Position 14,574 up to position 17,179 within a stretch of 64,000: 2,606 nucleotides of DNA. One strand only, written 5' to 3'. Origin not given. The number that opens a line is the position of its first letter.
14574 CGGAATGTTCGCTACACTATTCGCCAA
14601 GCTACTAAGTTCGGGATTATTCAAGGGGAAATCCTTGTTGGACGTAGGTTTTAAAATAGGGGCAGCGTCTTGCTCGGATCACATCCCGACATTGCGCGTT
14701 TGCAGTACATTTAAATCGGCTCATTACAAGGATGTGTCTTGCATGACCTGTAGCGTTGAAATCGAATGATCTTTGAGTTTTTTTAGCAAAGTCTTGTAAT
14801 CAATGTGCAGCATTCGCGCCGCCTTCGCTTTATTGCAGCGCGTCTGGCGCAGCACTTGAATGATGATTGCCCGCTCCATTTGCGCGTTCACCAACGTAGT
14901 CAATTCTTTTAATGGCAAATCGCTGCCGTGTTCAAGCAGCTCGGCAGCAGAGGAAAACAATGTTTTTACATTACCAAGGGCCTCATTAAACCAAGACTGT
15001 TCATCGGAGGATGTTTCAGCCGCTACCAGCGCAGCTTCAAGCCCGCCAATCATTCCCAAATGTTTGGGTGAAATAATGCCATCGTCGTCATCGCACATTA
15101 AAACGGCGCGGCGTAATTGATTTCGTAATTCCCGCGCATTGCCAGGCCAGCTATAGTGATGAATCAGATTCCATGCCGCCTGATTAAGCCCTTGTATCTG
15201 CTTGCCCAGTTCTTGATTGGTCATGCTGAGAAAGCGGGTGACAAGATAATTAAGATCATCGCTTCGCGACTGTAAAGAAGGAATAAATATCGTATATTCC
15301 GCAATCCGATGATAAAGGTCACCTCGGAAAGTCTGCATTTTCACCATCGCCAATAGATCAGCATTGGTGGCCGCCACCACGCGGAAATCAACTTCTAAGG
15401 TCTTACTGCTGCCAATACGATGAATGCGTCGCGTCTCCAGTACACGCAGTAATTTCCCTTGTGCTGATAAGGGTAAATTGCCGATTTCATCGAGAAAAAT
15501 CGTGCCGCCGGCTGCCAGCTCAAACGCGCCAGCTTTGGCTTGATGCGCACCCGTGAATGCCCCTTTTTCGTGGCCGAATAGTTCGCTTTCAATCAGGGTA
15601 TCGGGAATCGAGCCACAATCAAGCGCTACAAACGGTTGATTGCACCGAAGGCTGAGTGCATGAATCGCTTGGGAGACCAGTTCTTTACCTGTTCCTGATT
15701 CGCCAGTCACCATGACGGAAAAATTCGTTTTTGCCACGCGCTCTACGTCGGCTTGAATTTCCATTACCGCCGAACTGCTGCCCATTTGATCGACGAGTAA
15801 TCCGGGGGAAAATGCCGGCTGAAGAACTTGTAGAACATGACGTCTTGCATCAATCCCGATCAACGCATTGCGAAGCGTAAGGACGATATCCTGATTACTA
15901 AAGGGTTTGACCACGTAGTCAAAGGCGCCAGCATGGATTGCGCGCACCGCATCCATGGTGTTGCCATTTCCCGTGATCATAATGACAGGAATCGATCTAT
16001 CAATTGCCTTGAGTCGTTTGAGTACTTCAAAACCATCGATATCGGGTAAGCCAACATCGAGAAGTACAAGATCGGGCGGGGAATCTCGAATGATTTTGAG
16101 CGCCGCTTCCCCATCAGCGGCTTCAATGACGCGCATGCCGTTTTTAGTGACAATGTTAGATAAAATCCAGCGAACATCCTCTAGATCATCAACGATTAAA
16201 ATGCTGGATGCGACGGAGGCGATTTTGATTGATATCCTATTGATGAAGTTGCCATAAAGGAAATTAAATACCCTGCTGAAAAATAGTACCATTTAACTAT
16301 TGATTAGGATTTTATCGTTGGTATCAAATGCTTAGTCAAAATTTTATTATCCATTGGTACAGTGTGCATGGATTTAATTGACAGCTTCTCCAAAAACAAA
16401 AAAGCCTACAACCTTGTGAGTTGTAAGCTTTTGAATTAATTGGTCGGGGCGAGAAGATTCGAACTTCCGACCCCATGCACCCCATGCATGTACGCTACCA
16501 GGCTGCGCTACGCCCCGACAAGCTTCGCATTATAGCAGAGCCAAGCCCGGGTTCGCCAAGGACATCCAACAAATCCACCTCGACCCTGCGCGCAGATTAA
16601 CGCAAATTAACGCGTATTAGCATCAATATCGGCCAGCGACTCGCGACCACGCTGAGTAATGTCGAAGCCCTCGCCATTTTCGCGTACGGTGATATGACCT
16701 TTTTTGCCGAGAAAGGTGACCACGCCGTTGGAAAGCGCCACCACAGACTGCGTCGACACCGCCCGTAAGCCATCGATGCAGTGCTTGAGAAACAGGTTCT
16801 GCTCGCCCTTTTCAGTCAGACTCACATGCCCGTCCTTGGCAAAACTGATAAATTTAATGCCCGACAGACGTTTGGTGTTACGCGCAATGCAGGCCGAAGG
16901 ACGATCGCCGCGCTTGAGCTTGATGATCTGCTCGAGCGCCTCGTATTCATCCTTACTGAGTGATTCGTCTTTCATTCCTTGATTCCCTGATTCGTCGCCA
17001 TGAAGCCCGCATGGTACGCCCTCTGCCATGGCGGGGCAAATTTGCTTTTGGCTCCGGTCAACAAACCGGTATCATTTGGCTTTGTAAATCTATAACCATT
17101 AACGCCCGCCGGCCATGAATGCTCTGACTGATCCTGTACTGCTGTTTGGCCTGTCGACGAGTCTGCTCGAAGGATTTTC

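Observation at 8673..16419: A 7.7-kb five-gene segment next to tRNA-Pro is bracketed by 28-bp direct repeats derived from the tRNA terminator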

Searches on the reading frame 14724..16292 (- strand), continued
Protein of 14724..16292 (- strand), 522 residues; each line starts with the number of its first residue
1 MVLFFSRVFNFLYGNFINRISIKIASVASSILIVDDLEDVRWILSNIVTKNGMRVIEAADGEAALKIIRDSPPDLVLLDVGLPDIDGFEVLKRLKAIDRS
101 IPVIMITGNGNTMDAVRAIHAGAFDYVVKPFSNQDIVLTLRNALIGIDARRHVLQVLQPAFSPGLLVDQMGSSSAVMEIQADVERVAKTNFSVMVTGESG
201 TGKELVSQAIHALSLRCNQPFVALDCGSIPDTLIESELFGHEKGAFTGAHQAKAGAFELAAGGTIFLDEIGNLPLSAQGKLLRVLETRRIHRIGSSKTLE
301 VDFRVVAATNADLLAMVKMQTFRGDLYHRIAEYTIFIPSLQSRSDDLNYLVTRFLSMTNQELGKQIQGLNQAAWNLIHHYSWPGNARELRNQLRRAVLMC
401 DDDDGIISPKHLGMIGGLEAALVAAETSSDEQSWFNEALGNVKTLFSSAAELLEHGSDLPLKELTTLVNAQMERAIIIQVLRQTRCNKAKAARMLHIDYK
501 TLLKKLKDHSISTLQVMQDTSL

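Call 63: list_cluster_members(proteins=[P0143, P0144, P0150, P0147, P0170, P0174, P0007, P0003])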
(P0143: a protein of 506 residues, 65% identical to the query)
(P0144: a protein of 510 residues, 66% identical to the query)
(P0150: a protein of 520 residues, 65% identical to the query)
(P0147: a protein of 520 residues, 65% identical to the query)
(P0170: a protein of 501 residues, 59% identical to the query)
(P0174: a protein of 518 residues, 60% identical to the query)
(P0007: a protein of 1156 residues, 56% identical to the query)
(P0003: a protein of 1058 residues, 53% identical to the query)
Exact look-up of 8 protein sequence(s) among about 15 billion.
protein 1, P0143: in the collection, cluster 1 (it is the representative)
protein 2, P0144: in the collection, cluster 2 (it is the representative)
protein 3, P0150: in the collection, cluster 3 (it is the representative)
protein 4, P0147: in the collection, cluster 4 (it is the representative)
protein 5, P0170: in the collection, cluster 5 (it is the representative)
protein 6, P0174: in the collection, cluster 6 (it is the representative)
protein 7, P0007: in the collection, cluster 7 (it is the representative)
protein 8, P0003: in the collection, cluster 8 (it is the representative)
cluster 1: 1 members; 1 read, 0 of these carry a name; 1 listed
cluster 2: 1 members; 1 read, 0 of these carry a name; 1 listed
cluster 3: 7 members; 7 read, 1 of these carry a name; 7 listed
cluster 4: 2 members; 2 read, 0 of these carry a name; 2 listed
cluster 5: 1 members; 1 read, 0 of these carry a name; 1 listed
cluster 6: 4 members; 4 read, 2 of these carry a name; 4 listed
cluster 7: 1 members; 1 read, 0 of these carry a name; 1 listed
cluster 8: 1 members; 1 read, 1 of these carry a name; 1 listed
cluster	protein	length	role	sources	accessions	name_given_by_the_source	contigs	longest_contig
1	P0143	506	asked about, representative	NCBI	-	-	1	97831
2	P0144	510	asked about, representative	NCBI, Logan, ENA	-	-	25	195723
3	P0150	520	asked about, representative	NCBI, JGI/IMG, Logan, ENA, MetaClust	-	\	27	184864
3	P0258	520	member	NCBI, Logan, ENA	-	-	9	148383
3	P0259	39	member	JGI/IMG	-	-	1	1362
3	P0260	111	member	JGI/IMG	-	-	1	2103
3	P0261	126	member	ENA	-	-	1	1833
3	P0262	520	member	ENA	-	-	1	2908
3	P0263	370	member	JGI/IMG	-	-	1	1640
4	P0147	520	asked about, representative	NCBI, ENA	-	-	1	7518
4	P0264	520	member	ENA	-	-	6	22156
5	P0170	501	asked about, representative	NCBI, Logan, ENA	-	-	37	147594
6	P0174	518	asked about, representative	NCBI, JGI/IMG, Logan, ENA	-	-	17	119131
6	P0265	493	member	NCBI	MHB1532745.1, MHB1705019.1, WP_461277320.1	sigma-54-dependent transcriptional regulator [Acidithiobacillus sp.]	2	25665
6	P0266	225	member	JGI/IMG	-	two-component system nitrogen regulation response regulator GlnG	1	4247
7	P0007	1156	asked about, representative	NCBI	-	-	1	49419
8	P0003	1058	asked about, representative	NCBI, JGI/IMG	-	S-layer protein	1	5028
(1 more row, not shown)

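Call 79: search_protein_families(library=padloc, proteins=[window:14724-16292:-], max_evalue=0.00001)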
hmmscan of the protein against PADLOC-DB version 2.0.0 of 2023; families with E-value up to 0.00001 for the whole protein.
window:14724-16292:- (522 aa): 4 families
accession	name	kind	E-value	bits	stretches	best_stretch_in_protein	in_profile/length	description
PDLC01995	RtcR_PspF2--CARF_AAA_HTH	-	5e-98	327.3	1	170-511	170-480/481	-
PDLC01994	RtcR_PspF1--CARF_AAA_HTH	-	6e-49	165.4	1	172-508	163-467/468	-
PDLC01993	RtcR--CARF_AAA_HTH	-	2.8e-44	149.4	1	178-402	191-424/523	-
PDLC04725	PDC-M60B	-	4.7e-06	24.5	0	29-108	4-99/158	-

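Call 80: search_protein_families(library=phrogs, proteins=[window:14724-16292:-], max_evalue=0.00001)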
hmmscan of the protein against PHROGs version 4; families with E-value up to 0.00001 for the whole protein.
window:14724-16292:- (522 aa): 8 families
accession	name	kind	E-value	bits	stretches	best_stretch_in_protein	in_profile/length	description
phrog_7998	-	unknown function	1.1e-40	140.9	1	172-401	22-235/339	-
phrog_731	-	unknown function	2e-32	113.4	1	30-150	3-123/227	-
phrog_5982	-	unknown function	1e-26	94.1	1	24-148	864-989/1030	-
phrog_20458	-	unknown function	3.4e-15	56.3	1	26-142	695-815/829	-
phrog_37855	-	unknown function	2.4e-13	50.8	1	30-141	7-125/278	-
phrog_22245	-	unknown function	1.3e-10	42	1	31-130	6-108/349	-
phrog_8810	-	unknown function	1.2e-09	39.1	1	31-150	3-126/245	-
phrog_249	-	moron, auxiliary metabolic gene and host takeover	7.1e-07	29.9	1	181-310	116-244/380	porphyrin biosynthesis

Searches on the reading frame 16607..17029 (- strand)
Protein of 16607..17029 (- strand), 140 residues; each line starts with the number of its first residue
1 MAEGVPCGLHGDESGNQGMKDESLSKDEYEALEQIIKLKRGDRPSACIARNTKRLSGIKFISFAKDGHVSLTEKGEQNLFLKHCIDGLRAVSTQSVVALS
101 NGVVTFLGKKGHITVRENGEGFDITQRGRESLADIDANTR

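Call 7: search_protein_families(library=pfam, proteins=[window:16607-17029:-])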
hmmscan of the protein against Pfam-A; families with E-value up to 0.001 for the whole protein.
window:16607-17029:- (140 aa): 0 families

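Call 28: find_homologous_proteins(query=window:16607-16975:-, max_evalue=0.00001)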
Query window:16607-16975:- (122 aa): 307 proteins with E <= 0.00001 among 313 candidates; the best 120 are listed.
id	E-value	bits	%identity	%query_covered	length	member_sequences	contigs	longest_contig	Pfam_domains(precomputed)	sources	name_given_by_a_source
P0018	2.8e-70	251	98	100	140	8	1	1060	-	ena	-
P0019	7.4e-60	217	84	100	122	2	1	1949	-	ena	-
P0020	1.2e-53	197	78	100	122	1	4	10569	-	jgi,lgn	jgi:hypothetical protein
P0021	3.2e-53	196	76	100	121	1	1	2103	-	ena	-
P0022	1.0e-52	194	75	100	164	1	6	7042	-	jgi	jgi:hypothetical protein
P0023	5.7e-50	186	72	98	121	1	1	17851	-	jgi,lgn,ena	-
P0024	5.6e-49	182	73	98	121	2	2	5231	-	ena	-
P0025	3.2e-48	180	72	100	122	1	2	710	-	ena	-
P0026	2.7e-46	174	69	98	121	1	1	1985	-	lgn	-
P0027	2.3e-45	171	67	100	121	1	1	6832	-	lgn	-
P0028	2.8e-45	170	65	97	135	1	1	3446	-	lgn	-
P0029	8.7e-45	169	68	96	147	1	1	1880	-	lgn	-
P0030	5.5e-44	166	67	98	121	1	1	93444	-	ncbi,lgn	ncbi:hypothetical protein BH11PSE11_BH11PSE11_26380 [soil metagenome]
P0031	6.1e-44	166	64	97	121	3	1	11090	-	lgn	-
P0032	1.0e-43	165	66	97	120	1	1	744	-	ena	-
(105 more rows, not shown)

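Call 29: find_encoding_contigs(protein=P0019, flank=10000, max_places=4)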
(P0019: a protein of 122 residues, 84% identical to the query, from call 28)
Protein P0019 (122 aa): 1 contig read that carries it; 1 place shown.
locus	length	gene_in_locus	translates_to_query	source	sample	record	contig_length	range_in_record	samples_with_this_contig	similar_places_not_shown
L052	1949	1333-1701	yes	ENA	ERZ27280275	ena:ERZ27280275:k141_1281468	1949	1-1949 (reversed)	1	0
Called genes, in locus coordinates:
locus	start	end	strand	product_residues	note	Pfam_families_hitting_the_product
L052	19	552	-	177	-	PF13521:AAA_28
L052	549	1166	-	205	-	PF04973:NMN_transporter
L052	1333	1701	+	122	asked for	-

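Call 30: find_encoding_contigs(protein=P0020, flank=10000, max_places=4)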
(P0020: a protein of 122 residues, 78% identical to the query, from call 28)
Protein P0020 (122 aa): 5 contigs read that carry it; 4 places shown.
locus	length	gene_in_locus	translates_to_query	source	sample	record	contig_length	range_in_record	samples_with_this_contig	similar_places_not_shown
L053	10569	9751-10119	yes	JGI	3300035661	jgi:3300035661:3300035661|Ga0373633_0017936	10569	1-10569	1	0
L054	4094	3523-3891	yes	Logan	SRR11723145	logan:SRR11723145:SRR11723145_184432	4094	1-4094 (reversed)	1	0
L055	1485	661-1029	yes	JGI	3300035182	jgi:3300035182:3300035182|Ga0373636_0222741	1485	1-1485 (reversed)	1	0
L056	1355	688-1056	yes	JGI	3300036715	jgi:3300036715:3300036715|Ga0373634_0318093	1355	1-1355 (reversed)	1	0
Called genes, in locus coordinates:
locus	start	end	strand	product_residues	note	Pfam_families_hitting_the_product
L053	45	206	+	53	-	PF02551:Acyl_CoA_thio, PF20789:4HBT_3C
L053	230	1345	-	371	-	PF13489:Methyltransf_23 (faint), PF05175:MTS, PF06325:PrmA, PF13649:Methyltransf_25 (weak), PF01170:UPF0020 (weak)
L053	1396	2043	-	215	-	PF01323:DSBA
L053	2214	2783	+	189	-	PF01169:GDT1, PF01925:TauE (faint), PF01169:GDT1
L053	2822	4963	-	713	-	PF13426:PAS_9, PF00989:PAS, PF08448:PAS_4, PF13188:PAS_8 (weak), PF13426:PAS_9, PF08447:PAS_3 (weak), PF00990:GGDEF, PF00563:EAL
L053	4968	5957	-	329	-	PF08668:HDOD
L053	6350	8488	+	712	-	PF07715:Plug, PF00593:TonB_dep_Rec_b-barrel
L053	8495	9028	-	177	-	PF13521:AAA_28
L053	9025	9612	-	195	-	PF04973:NMN_transporter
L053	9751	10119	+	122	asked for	-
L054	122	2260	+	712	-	PF07715:Plug, PF00593:TonB_dep_Rec_b-barrel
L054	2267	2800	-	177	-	PF13521:AAA_28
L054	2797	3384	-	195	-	PF04973:NMN_transporter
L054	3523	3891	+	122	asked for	-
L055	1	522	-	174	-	?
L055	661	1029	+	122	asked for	-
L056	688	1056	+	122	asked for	-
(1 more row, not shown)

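Call 31: find_encoding_contigs(protein=P0023, flank=10000, max_places=4)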
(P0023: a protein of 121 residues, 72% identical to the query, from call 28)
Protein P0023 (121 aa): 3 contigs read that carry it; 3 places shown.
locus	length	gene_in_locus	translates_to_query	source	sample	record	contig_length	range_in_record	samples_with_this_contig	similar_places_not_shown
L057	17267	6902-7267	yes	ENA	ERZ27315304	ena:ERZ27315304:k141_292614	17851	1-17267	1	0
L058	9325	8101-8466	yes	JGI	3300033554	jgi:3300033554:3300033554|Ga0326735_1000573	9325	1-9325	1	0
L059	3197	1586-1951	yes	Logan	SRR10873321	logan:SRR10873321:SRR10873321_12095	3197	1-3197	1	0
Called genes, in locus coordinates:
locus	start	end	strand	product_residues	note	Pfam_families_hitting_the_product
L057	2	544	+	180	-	?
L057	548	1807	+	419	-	PF00990:GGDEF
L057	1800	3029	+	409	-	PF00990:GGDEF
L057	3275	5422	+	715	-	PF07715:Plug, PF00593:TonB_dep_Rec_b-barrel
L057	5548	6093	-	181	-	PF13521:AAA_28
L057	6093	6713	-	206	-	PF04973:NMN_transporter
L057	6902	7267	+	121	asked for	-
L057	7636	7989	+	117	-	-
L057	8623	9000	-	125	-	PF01850:PIN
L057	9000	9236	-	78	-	PF02604:PhdYeFM_antitox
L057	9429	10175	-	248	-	PF01479:S4, PF00849:PseudoU_synth_2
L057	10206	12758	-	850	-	PF01909:NTP_transf_2 (weak), PF08335:GlnD_UR_UTase, PF27444:GlnD_3rd, PF01966:HD (weak), PF27446:GlnD_5th, PF13291:ACT_4 (faint), PF01842:ACT (weak)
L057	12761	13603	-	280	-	PF00557:Peptidase_M24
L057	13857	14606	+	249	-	PF00318:Ribosomal_S2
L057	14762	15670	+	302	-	PF00889:EF_TS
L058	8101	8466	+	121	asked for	-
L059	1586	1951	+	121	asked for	-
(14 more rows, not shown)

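Call 48: search_protein_families(library=ncbifam, proteins=[window:16607-16975:-], max_evalue=0.01)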
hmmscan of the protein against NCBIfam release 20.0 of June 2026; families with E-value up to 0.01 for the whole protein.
window:16607-16975:- (122 aa): 0 families

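Call 49: find_encoding_contigs(protein=P0018, flank=10000, max_places=10)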
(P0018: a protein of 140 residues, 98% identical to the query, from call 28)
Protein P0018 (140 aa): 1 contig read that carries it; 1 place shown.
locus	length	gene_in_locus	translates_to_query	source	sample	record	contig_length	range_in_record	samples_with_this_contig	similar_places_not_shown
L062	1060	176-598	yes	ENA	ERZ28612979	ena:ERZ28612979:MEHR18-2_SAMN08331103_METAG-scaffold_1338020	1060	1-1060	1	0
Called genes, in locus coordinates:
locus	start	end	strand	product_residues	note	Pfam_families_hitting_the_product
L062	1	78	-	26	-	?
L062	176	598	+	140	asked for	-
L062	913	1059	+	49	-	?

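Call 57: find_encoding_contigs(protein=P0022, flank=10000, max_places=6)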
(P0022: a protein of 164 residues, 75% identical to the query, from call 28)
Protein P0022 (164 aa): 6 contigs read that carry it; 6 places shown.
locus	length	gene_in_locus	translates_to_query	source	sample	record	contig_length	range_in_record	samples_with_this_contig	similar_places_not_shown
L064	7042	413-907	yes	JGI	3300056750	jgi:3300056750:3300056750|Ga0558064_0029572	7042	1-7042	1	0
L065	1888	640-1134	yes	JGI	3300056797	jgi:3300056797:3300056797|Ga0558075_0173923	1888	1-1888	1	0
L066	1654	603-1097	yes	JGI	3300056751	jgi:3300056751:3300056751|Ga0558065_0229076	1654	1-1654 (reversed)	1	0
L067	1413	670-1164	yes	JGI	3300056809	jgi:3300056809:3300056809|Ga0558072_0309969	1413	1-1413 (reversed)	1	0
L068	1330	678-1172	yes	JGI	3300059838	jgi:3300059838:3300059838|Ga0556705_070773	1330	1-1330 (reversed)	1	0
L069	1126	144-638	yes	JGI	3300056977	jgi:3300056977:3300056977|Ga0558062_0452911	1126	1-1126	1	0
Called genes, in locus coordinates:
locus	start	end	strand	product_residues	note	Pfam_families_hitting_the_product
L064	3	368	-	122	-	?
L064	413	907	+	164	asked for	-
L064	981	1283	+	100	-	-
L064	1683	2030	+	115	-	-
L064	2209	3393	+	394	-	PF00756:Esterase, PF10503:Esterase_PHB, PF20434:BD-FAE (faint), PF00326:Peptidase_S9 (weak)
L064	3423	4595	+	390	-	PF04982:TM_HPP, PF00571:CBS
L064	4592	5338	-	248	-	PF01479:S4, PF00849:PseudoU_synth_2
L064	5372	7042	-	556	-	?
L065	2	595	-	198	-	?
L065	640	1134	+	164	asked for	-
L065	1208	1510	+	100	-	-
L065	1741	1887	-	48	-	?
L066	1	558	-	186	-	?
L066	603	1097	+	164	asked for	-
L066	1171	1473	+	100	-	-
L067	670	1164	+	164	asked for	-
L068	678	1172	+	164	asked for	-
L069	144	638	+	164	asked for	-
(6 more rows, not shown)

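Call 79: search_protein_families(library=padloc, proteins=[window:16607-16975:-], max_evalue=0.00001)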
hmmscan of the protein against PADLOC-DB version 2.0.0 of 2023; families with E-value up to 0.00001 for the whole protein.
window:16607-16975:- (122 aa): 0 families

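Call 80: search_protein_families(library=phrogs, proteins=[window:16607-16975:-], max_evalue=0.00001)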
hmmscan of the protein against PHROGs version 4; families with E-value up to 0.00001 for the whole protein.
window:16607-16975:- (122 aa): 0 families
